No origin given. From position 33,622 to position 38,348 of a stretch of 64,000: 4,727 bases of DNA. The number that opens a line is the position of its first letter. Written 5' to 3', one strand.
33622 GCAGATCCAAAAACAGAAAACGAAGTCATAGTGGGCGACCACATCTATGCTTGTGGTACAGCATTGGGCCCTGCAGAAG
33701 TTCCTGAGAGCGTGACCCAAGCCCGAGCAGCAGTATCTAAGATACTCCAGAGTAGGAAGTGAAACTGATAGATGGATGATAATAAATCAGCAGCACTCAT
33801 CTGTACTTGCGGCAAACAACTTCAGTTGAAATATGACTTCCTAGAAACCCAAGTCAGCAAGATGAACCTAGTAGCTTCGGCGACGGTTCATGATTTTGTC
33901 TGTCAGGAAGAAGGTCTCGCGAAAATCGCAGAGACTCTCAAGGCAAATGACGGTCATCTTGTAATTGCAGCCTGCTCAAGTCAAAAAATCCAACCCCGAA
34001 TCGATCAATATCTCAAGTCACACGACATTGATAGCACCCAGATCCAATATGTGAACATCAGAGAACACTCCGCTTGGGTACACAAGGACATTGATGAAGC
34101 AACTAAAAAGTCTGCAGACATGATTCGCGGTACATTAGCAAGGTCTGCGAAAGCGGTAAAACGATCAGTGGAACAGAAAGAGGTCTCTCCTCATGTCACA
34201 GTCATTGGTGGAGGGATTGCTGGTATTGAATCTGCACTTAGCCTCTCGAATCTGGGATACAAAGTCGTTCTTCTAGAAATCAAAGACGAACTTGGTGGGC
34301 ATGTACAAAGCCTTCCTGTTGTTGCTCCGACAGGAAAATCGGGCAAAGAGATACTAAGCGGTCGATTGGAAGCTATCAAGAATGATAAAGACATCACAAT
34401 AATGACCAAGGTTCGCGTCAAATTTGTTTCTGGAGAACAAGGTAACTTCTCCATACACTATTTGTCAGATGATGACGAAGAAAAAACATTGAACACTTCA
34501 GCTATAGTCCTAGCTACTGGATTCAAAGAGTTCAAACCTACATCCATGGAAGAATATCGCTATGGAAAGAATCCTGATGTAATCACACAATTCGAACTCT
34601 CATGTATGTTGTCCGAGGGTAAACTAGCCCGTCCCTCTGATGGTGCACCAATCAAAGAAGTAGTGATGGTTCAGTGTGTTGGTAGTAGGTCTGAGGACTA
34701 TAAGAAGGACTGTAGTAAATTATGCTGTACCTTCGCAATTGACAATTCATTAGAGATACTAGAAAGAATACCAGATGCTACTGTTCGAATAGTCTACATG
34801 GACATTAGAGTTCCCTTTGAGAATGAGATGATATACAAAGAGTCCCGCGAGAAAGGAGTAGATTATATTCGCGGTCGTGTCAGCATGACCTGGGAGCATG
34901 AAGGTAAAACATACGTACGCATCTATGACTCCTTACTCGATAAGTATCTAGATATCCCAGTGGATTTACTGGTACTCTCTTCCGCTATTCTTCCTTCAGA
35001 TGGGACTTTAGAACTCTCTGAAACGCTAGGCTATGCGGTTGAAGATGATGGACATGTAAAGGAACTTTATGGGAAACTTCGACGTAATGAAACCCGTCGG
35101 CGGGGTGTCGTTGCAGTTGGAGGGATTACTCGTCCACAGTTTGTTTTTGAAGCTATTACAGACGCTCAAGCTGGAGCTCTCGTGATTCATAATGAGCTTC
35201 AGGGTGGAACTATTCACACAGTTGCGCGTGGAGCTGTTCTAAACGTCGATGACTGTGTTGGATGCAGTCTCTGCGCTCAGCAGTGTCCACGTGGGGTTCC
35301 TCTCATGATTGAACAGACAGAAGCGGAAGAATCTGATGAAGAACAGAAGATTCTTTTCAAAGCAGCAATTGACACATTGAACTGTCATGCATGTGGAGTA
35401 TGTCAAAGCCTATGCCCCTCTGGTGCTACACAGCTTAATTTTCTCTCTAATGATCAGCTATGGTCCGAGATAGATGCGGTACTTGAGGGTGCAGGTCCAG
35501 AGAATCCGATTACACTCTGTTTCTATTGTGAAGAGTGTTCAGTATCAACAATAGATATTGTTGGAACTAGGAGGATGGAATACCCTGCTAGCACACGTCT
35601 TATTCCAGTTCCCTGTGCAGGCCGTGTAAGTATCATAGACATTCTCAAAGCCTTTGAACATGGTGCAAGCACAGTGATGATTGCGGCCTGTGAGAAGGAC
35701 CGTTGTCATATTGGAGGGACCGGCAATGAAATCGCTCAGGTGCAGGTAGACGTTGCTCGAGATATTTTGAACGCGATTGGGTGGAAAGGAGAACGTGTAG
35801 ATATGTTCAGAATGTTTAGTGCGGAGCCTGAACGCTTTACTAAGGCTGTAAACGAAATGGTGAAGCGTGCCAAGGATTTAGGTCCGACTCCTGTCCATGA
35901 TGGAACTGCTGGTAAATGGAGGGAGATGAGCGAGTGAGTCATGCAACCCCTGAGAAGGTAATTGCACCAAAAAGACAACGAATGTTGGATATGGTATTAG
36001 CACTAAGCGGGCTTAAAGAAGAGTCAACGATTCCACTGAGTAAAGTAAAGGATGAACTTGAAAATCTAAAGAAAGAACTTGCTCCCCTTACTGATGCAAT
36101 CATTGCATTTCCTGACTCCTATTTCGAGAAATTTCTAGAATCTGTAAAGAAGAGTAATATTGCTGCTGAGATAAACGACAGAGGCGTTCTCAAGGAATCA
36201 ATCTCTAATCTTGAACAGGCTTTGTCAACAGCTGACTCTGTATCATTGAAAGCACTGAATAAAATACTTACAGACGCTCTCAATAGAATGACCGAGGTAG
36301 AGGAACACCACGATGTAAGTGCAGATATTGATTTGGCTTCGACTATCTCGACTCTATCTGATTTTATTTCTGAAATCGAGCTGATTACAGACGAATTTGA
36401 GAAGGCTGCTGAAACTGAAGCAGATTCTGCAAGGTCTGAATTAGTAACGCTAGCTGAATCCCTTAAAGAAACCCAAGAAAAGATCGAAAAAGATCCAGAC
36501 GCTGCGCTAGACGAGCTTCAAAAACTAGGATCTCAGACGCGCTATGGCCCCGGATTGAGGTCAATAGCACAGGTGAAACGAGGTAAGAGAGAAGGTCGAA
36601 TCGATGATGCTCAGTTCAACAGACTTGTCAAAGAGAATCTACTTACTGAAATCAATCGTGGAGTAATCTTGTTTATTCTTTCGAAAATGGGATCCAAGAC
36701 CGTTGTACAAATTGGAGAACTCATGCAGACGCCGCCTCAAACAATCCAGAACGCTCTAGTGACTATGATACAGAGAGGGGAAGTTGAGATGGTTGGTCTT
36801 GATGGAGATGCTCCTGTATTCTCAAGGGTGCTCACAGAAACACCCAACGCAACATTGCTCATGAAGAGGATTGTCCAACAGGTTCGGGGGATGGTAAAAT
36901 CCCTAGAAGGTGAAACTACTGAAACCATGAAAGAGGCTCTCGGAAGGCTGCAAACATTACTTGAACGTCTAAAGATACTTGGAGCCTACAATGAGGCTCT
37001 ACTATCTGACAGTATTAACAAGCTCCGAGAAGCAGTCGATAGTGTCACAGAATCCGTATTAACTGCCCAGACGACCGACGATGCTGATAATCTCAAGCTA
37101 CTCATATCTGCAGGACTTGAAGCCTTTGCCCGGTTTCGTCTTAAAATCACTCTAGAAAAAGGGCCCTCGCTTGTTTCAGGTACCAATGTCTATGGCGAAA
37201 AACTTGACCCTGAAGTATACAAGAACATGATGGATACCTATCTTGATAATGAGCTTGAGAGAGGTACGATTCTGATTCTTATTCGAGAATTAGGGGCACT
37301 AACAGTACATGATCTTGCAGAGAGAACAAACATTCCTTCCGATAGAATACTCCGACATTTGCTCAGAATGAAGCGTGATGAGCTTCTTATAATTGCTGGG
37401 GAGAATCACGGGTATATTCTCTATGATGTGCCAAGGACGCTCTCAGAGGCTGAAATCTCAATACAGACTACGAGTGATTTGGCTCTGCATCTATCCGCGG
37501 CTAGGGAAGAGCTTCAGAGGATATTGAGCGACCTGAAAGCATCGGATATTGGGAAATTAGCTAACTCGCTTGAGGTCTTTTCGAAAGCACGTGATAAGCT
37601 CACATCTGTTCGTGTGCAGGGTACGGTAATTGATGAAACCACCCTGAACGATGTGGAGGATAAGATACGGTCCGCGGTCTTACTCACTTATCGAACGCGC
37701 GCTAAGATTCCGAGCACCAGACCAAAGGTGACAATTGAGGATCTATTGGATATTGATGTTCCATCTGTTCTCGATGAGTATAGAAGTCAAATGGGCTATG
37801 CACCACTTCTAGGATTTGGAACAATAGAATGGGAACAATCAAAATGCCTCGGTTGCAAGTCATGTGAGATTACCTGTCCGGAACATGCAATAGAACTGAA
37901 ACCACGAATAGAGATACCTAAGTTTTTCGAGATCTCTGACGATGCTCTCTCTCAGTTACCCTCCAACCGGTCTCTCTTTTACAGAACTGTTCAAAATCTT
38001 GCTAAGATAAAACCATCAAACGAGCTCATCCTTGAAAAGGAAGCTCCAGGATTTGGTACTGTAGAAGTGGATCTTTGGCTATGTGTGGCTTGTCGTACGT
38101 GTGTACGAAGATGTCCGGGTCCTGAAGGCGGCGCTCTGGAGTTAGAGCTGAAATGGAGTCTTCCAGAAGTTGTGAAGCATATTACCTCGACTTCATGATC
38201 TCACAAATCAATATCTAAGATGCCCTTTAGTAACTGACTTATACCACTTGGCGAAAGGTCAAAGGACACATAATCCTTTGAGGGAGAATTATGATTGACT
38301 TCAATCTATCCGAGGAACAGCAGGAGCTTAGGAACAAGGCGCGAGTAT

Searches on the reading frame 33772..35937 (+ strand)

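Call 51: search_protein_families(library=pfam, proteins=[window:33772-35937:+], max_evalue=0.00001)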
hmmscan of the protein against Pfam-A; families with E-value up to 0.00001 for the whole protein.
window:33772-35937:+ (721 aa): 7 families
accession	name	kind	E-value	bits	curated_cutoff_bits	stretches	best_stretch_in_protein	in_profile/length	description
PF02662.21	FlpD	-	4.9e-33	114.2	22.3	1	582-704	2-123/123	Methyl-viologen-reducing hydrogenase, delta subunit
PF07992.20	Pyr_redox_2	-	8.3e-12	45.6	26.1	1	141-258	2-116/291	Pyridine nucleotide-disulphide oxidoreductase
PF12838.12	Fer4_7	-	7.7e-09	36.3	27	1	495-552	2-52/52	4Fe-4S dicluster domain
PF00037.32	Fer4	-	2.4e-06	27.6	21.1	0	489-509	2-22/24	4Fe-4S binding domain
PF13450.12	NAD_binding_8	-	4.2e-06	27.4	21.9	0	144-181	1-38/68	NAD(P)-binding Rossmann-like domain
PF12831.13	FAD_oxidored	-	4.2e-06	26.7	27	1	142-192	2-52/416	FAD dependent oxidoreductase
PF01134.28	GIDA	-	5.3e-06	26.2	22.1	0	142-171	2-31/391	Glucose inhibited division protein A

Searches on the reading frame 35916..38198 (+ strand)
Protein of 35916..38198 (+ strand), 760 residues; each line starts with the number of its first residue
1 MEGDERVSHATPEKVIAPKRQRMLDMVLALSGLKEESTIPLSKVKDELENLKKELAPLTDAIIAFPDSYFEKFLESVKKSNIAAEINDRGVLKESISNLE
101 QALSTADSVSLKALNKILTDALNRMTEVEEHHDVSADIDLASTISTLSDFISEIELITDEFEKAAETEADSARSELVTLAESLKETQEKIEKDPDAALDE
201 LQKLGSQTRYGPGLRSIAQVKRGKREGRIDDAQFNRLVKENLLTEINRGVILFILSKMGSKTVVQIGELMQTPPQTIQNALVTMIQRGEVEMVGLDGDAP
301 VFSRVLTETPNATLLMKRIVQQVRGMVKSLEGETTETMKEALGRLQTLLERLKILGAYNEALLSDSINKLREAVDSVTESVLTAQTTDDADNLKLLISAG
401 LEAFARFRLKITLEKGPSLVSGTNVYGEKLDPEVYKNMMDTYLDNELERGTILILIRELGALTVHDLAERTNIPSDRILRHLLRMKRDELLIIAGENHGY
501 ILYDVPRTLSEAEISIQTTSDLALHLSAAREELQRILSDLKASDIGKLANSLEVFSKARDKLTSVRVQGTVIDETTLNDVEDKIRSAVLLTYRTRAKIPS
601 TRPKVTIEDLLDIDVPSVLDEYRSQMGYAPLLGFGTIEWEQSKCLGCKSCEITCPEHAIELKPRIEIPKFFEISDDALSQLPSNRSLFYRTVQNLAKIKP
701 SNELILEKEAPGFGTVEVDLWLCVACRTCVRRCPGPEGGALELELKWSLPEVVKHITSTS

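Call 51: search_protein_families(library=pfam, proteins=[window:35916-38198:+], max_evalue=0.00001)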
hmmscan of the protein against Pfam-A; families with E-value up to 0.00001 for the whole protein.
window:35916-38198:+ (760 aa): 6 families
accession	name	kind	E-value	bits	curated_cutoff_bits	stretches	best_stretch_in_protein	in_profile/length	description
PF12838.12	Fer4_7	-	4e-09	37.2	27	1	643-734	1-49/52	4Fe-4S dicluster domain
PF12837.12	Fer4_6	-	1.5e-08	34.6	25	1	637-659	2-24/24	4Fe-4S binding domain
PF12802.13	MarR_2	-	1.8e-06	28.4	27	0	251-293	10-53/61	MarR family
PF00037.32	Fer4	-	2.2e-06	27.7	21.1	0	638-660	2-24/24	4Fe-4S binding domain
PF12797.12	Fer4_2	-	2.6e-06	27.5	24.5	0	638-656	4-22/22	4Fe-4S binding domain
PF13183.11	Fer4_8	-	2.8e-06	28.2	27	0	641-734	2-65/68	4Fe-4S dicluster domain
